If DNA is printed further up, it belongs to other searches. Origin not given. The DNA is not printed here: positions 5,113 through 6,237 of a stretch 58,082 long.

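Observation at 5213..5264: Complete type III hammerhead ribozyme motif in the spacer between two convergent genes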

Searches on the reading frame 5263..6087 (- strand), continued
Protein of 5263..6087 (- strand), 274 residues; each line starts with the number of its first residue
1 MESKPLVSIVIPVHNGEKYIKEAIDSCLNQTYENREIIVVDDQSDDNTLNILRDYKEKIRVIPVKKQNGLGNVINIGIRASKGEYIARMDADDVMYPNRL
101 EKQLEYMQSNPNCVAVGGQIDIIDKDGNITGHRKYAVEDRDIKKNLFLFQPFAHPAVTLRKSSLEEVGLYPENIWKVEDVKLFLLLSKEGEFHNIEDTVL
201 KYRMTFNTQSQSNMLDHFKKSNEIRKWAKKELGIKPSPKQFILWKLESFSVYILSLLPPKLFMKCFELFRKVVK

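Call 39: find_encoding_contigs(protein=P0045, flank=2000, max_places=10)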
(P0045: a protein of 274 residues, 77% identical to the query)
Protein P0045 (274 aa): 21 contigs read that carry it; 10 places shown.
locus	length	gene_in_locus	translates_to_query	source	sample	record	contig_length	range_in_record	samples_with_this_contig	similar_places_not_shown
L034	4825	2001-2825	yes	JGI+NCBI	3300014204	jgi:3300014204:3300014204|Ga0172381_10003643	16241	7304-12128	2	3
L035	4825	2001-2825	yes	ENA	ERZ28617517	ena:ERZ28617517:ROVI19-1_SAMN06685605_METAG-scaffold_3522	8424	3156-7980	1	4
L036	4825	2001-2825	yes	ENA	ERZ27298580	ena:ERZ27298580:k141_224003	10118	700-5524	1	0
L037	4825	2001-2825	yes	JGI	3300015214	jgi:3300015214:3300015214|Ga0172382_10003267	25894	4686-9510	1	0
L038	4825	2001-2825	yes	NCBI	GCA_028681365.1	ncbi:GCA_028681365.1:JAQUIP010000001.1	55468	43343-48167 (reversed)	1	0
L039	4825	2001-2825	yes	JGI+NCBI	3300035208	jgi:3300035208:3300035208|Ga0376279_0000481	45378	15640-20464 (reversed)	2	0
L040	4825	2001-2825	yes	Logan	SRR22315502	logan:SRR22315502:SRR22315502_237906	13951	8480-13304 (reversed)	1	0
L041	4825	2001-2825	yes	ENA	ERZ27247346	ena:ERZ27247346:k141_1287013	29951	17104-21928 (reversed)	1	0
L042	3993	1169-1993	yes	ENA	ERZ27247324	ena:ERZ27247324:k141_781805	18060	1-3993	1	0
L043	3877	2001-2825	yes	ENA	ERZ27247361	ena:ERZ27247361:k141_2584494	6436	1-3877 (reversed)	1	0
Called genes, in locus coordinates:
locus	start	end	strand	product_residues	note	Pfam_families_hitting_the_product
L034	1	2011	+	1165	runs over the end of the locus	-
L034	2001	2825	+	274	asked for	PF00535:Glycos_transf_2, PF10111:Glyco_tranf_2_2, PF13641:Glyco_tranf_2_3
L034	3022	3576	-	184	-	-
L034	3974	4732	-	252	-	PF00535:Glycos_transf_2, PF10111:Glyco_tranf_2_2 (faint)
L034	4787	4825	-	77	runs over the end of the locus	-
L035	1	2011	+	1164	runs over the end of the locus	-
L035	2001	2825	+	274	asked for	PF00535:Glycos_transf_2, PF10111:Glyco_tranf_2_2, PF13641:Glyco_tranf_2_3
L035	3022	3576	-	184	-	-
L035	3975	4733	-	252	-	PF00535:Glycos_transf_2, PF10111:Glyco_tranf_2_2 (faint)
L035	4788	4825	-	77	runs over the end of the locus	-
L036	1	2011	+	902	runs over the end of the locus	?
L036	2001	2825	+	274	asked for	PF00535:Glycos_transf_2, PF10111:Glyco_tranf_2_2, PF13641:Glyco_tranf_2_3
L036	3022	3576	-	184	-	-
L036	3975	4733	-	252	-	PF00535:Glycos_transf_2, PF10111:Glyco_tranf_2_2 (faint)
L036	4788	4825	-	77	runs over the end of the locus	-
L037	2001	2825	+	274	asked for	PF00535:Glycos_transf_2, PF10111:Glyco_tranf_2_2, PF13641:Glyco_tranf_2_3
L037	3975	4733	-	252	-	PF00535:Glycos_transf_2, PF10111:Glyco_tranf_2_2 (faint)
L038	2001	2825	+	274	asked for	PF00535:Glycos_transf_2, PF10111:Glyco_tranf_2_2, PF13641:Glyco_tranf_2_3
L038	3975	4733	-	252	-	PF00535:Glycos_transf_2, PF10111:Glyco_tranf_2_2 (faint)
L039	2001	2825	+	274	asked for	PF00535:Glycos_transf_2, PF10111:Glyco_tranf_2_2, PF13641:Glyco_tranf_2_3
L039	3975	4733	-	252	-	PF00535:Glycos_transf_2, PF10111:Glyco_tranf_2_2 (faint)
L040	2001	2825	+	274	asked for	PF00535:Glycos_transf_2, PF10111:Glyco_tranf_2_2, PF13641:Glyco_tranf_2_3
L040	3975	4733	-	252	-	PF00535:Glycos_transf_2, PF10111:Glyco_tranf_2_2 (faint)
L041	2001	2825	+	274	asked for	PF00535:Glycos_transf_2, PF10111:Glyco_tranf_2_2, PF13641:Glyco_tranf_2_3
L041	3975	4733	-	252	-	PF00535:Glycos_transf_2, PF10111:Glyco_tranf_2_2 (faint)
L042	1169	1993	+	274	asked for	PF00535:Glycos_transf_2, PF10111:Glyco_tranf_2_2, PF13641:Glyco_tranf_2_3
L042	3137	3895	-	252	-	PF00535:Glycos_transf_2, PF10111:Glyco_tranf_2_2 (faint)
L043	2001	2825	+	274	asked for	PF00535:Glycos_transf_2, PF10111:Glyco_tranf_2_2, PF13641:Glyco_tranf_2_3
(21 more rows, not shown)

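Call 41: find_encoding_contigs(protein=P0089, flank=10000, max_places=10)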
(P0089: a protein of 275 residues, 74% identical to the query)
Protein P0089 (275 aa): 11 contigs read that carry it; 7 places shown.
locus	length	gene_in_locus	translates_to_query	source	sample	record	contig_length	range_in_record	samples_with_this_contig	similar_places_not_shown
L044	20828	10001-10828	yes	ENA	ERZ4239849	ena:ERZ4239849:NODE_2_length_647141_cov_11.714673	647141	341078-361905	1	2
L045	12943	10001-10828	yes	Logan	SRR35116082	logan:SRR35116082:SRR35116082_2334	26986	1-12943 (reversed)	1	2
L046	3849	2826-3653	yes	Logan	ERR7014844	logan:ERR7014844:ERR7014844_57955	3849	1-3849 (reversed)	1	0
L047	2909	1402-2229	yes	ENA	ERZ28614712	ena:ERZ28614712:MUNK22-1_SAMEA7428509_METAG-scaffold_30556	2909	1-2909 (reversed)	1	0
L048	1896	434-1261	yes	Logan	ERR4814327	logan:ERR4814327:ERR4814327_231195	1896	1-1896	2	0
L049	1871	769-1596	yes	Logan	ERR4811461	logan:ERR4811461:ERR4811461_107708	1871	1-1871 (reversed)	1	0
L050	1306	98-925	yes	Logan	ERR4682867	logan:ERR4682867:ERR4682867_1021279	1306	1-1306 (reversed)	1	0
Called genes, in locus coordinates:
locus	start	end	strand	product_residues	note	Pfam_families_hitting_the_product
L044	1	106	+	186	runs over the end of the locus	-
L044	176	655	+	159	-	PF02075:RuvC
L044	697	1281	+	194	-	PF01330:RuvA_N, PF14520:HHH_5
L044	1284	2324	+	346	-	PF06068:TIP49 (faint), PF05496:RuvB_N, PF00004:AAA, PF07728:AAA_5, PF13173:AAA_14 (weak), PF17864:AAA_lid_4, PF05491:WHD_RuvB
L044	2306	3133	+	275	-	-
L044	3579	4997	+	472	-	PF02899:Phage_int_SAM_1 (faint), PF00589:Phage_integrase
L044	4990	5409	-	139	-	-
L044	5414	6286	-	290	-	-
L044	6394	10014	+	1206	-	-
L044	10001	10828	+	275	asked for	PF00535:Glycos_transf_2, PF10111:Glyco_tranf_2_2, PF13641:Glyco_tranf_2_3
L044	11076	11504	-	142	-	-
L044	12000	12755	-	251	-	PF00535:Glycos_transf_2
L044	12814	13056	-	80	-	-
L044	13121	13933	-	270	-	PF02557:VanY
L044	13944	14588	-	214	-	PF04203:Sortase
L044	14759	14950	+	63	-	-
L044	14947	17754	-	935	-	PF00521:DNA_topoisoIV, PF03989:DNA_gyraseA_C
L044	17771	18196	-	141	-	-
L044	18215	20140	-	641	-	PF02518:HATPase_c, PF00204:DNA_gyraseB, PF01751:Toprim, PF00986:DNA_gyraseB_C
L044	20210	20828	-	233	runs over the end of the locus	PF13177:DNA_pol3_delta2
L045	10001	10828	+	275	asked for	PF00535:Glycos_transf_2, PF10111:Glyco_tranf_2_2, PF13641:Glyco_tranf_2_3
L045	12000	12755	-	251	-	PF00535:Glycos_transf_2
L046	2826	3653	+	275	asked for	PF00535:Glycos_transf_2, PF10111:Glyco_tranf_2_2, PF13641:Glyco_tranf_2_3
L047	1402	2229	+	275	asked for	PF00535:Glycos_transf_2, PF10111:Glyco_tranf_2_2, PF13641:Glyco_tranf_2_3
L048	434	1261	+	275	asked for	PF00535:Glycos_transf_2, PF10111:Glyco_tranf_2_2, PF13641:Glyco_tranf_2_3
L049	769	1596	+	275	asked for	PF00535:Glycos_transf_2, PF10111:Glyco_tranf_2_2, PF13641:Glyco_tranf_2_3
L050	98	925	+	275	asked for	PF00535:Glycos_transf_2, PF10111:Glyco_tranf_2_2, PF13641:Glyco_tranf_2_3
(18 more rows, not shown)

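Call 78: search_protein_families(library=pfam, proteins=[L011:3003-3602:-, L013:1203-1760:-, L014:2987-3580:-, L023:2969-3544:-, L025:3031-3513:-, L034:3022-3576:-, L044:11076-11504:-], max_evalue=1)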
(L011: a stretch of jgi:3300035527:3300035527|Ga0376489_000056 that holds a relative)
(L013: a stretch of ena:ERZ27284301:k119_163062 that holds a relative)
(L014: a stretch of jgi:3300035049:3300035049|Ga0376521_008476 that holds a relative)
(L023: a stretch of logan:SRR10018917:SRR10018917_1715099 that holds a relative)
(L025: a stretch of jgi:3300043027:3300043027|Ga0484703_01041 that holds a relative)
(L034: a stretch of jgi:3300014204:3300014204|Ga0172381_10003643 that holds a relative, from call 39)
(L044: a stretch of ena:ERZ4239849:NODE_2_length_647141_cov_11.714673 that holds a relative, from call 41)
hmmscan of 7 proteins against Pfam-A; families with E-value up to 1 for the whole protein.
L011:3003-3602:- (199 aa): 0 families

L013:1203-1760:- (185 aa): 0 families

L014:2987-3580:- (197 aa): 0 families

L023:2969-3544:- (191 aa): 0 families

L025:3031-3513:- (160 aa): 0 families

L034:3022-3576:- (184 aa): 0 families

L044:11076-11504:- (142 aa): 0 families
